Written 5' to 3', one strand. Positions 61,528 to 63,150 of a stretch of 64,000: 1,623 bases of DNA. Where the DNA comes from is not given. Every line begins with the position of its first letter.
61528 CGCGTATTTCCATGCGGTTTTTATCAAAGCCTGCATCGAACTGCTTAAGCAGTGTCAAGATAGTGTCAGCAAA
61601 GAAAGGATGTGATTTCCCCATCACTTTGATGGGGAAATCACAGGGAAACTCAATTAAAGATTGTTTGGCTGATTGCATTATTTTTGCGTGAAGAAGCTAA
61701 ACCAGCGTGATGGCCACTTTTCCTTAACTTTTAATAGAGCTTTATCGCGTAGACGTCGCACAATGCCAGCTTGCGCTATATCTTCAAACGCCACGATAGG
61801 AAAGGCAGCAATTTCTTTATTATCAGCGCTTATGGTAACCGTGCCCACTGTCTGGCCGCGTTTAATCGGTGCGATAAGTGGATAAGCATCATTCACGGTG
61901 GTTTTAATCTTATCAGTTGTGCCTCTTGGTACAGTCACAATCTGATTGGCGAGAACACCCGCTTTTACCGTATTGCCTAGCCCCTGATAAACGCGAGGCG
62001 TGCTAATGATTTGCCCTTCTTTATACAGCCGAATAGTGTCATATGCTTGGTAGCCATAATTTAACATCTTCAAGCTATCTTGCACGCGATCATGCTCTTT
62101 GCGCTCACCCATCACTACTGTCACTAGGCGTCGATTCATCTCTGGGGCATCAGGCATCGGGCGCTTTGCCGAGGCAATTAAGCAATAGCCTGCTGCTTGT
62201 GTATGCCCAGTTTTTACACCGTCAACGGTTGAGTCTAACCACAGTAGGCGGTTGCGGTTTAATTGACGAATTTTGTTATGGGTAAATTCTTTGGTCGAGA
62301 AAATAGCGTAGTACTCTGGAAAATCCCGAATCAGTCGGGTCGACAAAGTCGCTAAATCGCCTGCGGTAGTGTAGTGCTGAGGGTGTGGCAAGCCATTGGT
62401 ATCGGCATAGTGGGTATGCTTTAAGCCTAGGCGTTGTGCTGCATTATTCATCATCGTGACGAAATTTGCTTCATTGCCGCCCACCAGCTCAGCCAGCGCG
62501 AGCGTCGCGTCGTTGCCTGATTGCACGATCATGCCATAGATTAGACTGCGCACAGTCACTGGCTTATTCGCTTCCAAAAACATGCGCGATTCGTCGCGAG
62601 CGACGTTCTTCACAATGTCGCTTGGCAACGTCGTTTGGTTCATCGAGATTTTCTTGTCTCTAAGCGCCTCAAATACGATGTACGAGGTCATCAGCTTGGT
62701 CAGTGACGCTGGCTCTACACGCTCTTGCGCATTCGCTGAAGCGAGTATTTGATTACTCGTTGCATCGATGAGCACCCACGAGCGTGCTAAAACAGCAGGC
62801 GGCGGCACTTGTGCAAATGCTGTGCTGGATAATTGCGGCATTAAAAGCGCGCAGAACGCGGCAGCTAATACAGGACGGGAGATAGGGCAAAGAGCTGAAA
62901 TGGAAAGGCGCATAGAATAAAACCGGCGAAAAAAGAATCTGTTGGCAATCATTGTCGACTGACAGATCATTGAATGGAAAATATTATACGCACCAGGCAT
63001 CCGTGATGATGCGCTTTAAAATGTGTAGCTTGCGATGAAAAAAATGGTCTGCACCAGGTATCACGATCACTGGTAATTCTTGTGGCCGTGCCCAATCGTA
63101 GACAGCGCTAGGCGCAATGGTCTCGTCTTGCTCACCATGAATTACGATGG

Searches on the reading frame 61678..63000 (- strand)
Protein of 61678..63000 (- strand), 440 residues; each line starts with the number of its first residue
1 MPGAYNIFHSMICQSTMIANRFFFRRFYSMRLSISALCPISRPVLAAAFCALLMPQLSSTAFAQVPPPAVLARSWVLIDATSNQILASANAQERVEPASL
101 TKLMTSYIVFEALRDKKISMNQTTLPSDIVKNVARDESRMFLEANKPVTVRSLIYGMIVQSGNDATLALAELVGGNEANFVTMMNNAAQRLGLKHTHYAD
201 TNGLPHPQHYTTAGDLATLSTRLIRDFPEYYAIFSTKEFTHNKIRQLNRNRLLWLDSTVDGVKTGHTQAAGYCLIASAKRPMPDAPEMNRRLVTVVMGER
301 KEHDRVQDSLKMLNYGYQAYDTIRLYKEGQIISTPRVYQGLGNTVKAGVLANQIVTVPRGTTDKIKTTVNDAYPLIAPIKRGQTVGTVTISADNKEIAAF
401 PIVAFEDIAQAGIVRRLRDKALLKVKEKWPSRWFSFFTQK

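Call 6: search_protein_families(library=ncbifam, proteins=[window:61678-63000:-])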
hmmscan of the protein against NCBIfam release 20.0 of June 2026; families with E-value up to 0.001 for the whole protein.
window:61678-63000:- (440 aa): 8 families
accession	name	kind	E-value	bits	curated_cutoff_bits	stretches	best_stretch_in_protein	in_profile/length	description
NF007445.0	PRK10001.1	equivalog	6e-89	298.6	765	1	46-435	12-400/400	serine-type D-Ala-D-Ala carboxypeptidase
NF008489.0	PRK11397.1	equivalog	9.8e-89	297.8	610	1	60-420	24-384/389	serine-type D-Ala-D-Ala carboxypeptidase DacD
NF008059.0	PRK10793.1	equivalog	2.2e-81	273.6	694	1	68-423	42-396/403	D-alanyl-D-alanine carboxypeptidase DacA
NF038273.1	strep_PBP3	exception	1.6e-43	149.3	490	1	57-393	15-368/407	D-alanyl-D-alanine carboxypeptidase PBP3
NF038258.2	PBP4_Staph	exception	1.7e-28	99.5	500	1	80-321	48-307/366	penicillin-binding protein PBP4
NF008668.0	PRK11669.1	equivalog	6.2e-20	71.5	294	1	65-278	36-249/316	D-alanyl-D-alanine endopeptidase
NF000471.1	vanY_of_D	exception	8.3e-13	48.3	625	1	71-314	98-349/354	transpeptidase-like D-Ala-D-Ala carboxypeptidase VanY-D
NF033103.1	bla_class_A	equivalog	0.00077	18.7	200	0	79-195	19-128/257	class A beta-lactamase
